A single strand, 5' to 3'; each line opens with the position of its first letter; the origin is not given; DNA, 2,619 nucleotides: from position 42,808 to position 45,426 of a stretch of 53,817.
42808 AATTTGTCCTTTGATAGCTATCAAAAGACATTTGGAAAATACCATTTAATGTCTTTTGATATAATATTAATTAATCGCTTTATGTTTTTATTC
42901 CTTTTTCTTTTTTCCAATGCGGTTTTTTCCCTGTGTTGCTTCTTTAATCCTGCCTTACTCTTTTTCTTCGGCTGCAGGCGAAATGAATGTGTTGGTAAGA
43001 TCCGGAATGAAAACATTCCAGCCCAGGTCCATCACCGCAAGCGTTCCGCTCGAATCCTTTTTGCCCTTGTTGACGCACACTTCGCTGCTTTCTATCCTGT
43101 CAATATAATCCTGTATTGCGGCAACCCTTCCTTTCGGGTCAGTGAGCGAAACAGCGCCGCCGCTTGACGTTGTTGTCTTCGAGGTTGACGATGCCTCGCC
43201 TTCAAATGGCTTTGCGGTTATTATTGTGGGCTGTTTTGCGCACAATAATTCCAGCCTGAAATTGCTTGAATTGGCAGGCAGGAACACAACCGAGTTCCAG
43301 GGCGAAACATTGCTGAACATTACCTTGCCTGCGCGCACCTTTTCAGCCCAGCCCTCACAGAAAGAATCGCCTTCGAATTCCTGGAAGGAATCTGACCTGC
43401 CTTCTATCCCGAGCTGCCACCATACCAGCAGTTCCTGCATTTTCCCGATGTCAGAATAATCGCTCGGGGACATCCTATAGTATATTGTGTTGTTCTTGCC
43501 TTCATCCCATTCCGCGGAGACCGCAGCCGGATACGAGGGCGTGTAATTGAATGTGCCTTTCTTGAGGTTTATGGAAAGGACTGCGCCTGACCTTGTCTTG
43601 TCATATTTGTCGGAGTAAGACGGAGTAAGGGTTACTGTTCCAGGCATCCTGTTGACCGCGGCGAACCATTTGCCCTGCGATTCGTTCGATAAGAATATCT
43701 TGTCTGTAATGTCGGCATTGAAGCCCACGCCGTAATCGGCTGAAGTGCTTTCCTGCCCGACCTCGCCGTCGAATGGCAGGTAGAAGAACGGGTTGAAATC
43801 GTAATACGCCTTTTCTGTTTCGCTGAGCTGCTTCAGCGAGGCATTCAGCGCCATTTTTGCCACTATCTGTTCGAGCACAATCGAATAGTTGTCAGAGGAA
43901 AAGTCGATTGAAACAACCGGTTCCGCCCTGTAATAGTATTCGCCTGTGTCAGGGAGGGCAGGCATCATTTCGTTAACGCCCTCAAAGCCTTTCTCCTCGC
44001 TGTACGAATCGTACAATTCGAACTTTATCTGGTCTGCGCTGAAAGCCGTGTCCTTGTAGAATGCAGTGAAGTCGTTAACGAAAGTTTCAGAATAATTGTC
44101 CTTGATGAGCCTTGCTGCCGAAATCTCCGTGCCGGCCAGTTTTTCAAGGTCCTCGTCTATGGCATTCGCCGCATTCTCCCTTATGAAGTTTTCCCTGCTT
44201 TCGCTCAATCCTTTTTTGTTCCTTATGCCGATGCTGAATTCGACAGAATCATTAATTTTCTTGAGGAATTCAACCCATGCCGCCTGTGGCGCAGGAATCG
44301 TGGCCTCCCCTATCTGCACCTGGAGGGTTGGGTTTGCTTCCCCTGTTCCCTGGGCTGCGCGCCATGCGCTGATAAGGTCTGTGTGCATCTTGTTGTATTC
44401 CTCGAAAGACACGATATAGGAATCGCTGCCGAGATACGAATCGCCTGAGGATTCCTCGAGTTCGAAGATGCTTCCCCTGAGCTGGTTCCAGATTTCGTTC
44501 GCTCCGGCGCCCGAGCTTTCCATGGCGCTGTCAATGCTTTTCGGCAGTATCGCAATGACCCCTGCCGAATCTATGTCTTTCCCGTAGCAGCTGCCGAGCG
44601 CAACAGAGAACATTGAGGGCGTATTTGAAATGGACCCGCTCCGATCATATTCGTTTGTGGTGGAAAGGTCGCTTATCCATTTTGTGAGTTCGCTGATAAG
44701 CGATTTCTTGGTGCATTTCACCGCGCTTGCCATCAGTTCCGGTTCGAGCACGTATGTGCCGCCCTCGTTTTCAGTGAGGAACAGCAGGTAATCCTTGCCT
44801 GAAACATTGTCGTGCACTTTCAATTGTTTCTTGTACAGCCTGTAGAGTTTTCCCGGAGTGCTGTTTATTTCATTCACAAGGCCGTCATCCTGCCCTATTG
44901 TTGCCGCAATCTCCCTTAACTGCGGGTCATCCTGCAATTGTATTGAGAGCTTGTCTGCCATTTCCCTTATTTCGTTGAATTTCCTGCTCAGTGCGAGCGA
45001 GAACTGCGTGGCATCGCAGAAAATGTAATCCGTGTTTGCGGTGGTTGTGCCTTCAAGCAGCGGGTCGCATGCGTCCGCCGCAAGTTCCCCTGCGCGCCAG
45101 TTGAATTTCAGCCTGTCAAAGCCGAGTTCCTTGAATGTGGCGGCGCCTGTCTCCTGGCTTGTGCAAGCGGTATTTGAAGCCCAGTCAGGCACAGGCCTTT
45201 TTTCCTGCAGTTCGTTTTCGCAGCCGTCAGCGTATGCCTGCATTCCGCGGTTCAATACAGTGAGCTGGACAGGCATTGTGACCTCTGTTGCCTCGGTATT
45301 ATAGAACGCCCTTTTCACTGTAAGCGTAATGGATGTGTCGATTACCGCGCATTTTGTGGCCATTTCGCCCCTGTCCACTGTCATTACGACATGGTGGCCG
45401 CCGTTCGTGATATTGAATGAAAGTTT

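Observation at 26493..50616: Three tandem paralogous giant ORFs (about 7,900 codons, ~44% of the window)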

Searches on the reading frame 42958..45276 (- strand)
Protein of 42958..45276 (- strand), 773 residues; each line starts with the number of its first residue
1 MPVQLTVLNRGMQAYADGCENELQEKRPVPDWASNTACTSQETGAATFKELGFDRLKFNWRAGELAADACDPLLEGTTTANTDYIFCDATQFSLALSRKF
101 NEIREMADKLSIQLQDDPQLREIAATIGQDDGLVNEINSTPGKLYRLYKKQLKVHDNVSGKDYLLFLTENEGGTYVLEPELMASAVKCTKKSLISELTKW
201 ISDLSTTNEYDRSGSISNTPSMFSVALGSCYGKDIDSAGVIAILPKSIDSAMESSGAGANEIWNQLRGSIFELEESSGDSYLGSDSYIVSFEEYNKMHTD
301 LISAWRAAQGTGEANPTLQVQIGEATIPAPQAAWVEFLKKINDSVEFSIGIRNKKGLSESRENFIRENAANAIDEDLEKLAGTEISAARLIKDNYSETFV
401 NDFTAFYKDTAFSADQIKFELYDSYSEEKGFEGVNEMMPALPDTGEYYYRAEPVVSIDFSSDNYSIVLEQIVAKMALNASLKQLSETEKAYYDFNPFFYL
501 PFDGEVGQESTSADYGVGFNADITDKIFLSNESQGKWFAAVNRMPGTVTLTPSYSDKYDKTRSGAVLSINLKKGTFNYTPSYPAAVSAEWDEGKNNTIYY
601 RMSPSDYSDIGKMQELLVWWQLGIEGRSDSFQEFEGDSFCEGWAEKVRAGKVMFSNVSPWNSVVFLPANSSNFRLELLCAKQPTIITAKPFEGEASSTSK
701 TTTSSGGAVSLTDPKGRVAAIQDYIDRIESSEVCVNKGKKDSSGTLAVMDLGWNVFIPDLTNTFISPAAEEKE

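Call 69: find_related_loci(query=A4, collection=metagenome_contigs, flank=10000)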
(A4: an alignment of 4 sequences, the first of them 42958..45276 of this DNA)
Query A4 (773 aa) in metagenome_contigs; peptide patterns used: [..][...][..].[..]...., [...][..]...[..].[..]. (x = any residue, [..] = any of these).
286 stretches matched a pattern; 20 encode a relative of the query (tblastn E <= 1e-3); 20 distinct loci.
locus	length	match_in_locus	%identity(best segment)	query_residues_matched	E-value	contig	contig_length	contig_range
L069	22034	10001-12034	25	8-681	1e-28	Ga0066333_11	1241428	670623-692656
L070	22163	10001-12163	24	38-754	1e-23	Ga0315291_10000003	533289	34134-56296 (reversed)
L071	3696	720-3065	23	28-754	5e-14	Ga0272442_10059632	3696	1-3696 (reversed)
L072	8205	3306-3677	29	36-167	1e-12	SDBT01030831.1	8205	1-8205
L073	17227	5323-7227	22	43-735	6e-25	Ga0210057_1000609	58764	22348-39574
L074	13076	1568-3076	24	25-645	1e-9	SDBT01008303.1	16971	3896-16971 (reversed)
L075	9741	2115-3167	27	55-593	7e-9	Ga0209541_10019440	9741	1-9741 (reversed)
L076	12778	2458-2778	31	3-115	1e-8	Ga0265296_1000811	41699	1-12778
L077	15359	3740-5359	24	37-586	8e-18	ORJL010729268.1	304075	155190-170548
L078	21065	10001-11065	24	390-737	2e-7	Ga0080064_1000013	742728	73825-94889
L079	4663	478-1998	25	55-742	5e-7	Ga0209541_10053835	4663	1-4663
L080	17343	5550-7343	24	43-734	3e-28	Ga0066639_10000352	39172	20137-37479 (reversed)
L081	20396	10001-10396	26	388-522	3e-6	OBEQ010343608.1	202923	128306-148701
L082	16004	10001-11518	35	56-742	3e-6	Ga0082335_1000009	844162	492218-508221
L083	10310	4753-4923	39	55-109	4e-6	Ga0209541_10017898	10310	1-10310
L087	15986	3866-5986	32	1-737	1e-103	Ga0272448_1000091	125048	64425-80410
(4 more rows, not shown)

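Call 73: search_protein_families(library=pfam, proteins=[L070:1-1995:+, L070:2123-3850:+, L069:2494-3963:+], max_evalue=1)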
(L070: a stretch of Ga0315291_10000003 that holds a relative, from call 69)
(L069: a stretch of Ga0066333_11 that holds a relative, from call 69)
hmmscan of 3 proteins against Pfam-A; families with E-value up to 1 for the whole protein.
L070:1-1995:+ (665 aa): 0 families

L070:2123-3850:+ (576 aa): 2 families
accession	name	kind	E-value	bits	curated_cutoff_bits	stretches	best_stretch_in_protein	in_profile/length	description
PF18455.6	GBR2_CC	-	0.0087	16.4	25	1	58-92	7-39/39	Gamma-aminobutyric acid type B receptor subunit 2 coiled-coil domain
PF25319.1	HofO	-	0.25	11.9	27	1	73-100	12-36/71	HofO EspM-like domain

L069:2494-3963:+ (490 aa): 0 families
